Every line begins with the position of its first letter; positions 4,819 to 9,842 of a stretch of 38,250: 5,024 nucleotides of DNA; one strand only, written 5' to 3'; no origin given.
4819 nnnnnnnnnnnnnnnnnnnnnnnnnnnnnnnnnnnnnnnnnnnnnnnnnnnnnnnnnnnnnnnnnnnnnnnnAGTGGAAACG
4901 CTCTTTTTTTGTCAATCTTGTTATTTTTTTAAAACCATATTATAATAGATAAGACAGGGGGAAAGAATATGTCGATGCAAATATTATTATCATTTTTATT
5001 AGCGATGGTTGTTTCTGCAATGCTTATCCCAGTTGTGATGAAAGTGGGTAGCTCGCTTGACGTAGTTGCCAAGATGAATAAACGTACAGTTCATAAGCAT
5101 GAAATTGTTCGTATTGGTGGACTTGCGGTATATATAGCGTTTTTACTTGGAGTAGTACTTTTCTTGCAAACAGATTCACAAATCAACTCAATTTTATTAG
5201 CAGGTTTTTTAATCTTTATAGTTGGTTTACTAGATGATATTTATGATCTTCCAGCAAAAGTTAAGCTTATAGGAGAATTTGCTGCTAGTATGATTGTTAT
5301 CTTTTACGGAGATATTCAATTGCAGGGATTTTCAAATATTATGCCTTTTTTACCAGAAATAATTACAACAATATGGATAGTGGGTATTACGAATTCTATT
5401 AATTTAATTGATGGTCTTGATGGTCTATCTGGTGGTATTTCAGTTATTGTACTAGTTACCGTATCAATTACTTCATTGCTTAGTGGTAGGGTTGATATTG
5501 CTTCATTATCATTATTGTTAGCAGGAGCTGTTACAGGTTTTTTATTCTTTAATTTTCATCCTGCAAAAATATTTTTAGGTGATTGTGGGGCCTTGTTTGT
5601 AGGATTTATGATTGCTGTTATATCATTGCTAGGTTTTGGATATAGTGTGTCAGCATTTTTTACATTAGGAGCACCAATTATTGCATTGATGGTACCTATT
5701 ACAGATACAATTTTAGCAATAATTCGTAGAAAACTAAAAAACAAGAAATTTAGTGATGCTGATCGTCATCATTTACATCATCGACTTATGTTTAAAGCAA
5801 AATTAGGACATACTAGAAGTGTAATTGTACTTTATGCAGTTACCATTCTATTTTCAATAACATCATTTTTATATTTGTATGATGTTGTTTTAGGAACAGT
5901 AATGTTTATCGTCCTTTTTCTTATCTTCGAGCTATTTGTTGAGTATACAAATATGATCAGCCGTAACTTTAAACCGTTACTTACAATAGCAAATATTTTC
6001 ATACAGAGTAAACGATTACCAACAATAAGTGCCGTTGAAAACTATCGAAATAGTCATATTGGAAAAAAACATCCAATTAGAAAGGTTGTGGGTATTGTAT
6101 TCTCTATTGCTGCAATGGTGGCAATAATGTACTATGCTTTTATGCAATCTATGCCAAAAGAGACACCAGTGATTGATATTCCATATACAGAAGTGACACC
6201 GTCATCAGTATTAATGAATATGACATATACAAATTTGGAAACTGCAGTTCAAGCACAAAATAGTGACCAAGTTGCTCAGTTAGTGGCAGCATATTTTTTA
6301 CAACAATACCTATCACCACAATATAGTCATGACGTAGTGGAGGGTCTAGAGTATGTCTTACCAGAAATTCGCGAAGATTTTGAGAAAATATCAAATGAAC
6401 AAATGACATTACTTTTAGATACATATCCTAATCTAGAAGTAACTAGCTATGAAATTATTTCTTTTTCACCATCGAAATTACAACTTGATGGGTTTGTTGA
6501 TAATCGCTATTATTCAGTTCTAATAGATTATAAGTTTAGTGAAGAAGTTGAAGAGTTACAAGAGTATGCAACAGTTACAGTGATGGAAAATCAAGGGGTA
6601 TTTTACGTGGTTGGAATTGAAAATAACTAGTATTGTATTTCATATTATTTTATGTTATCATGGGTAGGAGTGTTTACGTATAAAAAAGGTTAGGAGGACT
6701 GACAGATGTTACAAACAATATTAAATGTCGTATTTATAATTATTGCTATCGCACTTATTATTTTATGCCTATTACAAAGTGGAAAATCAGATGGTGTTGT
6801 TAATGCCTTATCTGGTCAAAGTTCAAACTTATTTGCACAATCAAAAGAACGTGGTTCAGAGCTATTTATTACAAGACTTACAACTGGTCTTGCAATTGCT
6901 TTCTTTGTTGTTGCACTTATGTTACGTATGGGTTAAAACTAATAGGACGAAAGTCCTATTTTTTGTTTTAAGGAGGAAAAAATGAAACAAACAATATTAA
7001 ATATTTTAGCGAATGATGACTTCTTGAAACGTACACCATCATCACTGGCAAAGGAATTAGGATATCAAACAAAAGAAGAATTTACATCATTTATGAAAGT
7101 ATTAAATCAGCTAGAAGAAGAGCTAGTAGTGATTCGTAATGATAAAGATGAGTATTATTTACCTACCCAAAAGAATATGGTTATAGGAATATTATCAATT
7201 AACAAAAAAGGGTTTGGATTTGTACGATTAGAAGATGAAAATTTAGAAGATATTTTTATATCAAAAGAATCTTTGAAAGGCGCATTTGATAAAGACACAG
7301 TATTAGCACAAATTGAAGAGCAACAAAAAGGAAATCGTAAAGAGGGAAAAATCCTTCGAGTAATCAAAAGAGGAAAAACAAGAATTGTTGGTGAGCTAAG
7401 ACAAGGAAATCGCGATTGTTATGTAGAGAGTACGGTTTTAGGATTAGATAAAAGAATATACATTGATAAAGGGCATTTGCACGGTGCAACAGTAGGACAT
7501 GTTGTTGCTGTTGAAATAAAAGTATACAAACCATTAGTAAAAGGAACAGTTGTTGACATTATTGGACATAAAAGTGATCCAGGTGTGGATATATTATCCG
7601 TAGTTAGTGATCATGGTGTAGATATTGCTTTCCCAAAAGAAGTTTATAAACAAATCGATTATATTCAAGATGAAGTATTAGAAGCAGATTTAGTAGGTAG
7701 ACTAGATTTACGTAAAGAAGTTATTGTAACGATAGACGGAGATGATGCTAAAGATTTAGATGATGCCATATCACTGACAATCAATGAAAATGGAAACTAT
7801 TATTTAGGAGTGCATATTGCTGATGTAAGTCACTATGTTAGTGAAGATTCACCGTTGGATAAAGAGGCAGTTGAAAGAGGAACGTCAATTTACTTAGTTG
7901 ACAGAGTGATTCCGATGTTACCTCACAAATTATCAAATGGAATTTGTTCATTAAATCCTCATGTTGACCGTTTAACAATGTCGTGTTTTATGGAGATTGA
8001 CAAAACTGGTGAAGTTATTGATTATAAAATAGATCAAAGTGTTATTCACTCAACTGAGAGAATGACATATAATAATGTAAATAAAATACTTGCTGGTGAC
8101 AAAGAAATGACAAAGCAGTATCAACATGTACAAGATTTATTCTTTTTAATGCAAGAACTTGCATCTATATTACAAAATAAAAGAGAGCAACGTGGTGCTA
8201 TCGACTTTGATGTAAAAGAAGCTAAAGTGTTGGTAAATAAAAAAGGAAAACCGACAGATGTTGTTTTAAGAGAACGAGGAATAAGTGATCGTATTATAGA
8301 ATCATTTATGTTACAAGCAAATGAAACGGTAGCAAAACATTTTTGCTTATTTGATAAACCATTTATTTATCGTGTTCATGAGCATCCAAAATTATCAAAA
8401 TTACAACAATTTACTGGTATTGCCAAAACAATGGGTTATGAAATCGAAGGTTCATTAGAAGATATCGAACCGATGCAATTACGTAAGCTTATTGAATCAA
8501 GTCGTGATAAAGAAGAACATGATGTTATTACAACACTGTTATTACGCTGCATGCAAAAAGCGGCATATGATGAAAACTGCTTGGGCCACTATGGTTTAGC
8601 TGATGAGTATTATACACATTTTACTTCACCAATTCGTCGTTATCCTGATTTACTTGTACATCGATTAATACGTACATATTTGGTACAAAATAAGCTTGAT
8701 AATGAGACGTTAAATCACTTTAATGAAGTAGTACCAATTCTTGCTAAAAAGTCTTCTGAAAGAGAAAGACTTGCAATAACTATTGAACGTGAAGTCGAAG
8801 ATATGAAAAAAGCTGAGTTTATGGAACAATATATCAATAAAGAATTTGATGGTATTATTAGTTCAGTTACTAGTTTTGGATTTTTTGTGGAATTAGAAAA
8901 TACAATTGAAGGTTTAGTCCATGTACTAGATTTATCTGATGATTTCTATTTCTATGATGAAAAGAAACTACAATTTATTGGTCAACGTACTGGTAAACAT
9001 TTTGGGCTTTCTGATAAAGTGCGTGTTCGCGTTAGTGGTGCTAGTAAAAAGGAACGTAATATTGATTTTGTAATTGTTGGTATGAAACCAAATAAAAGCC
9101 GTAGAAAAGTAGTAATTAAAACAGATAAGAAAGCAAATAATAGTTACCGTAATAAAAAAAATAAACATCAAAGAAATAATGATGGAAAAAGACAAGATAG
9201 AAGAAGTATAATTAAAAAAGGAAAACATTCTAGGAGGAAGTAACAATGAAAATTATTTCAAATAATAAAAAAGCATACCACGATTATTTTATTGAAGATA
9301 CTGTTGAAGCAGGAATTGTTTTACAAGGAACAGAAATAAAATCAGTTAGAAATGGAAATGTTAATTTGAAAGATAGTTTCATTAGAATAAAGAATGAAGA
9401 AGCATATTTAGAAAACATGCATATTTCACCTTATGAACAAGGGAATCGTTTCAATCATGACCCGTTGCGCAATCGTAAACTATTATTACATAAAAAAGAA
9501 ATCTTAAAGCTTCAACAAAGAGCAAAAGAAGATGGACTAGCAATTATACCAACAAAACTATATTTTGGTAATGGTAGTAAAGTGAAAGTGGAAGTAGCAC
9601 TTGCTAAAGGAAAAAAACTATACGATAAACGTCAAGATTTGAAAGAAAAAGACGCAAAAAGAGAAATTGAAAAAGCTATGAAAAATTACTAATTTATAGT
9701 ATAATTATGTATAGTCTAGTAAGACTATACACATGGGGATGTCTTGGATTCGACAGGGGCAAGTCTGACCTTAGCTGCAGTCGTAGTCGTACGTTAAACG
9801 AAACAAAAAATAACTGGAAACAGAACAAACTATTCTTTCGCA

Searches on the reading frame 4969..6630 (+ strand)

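Call 17: search_protein_families(library=pfam, proteins=[window:4969-6630:+], max_evalue=0.00001)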
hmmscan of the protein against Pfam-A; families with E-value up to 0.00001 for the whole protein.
window:4969-6630:+ (553 aa): 1 family
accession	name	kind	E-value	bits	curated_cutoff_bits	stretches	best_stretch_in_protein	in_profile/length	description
PF00953.26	Glycos_transf_4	-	1.2e-39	136.3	27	1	74-221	3-158/160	Glycosyl transferase family 4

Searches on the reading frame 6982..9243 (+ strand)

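Call 17: search_protein_families(library=pfam, proteins=[window:6982-9243:+], max_evalue=0.00001)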
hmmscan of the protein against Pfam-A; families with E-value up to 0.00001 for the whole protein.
window:6982-9243:+ (753 aa): 5 families
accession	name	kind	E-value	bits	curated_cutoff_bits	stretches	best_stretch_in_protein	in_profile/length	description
PF00773.25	RNB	-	2.6e-114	382.3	29.3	1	240-567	1-324/326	RNB domain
PF17876.7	CSD2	-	1.6e-22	79.8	26.2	2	154-218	8-74/74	Cold shock domain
PF08206.17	OB_RNB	-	8.4e-18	64.3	24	1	69-127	1-58/58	Ribonuclease B OB domain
PF00575.29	S1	-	1.1e-08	35.8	22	1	619-696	5-71/74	S1 RNA binding domain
PF22896.3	OB_RNR_1st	-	5.9e-08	33.2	28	1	36-119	16-96/99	Ribonuclease R, OB first domain, N-terminal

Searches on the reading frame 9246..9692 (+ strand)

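Call 17: search_protein_families(library=pfam, proteins=[window:9246-9692:+], max_evalue=0.00001)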
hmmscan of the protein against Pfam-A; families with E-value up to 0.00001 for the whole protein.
window:9246-9692:+ (148 aa): 1 family
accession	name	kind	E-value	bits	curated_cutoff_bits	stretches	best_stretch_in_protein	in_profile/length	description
PF01668.23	SmpB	-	2.3e-64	216.1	27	1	4-147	1-143/143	SmpB protein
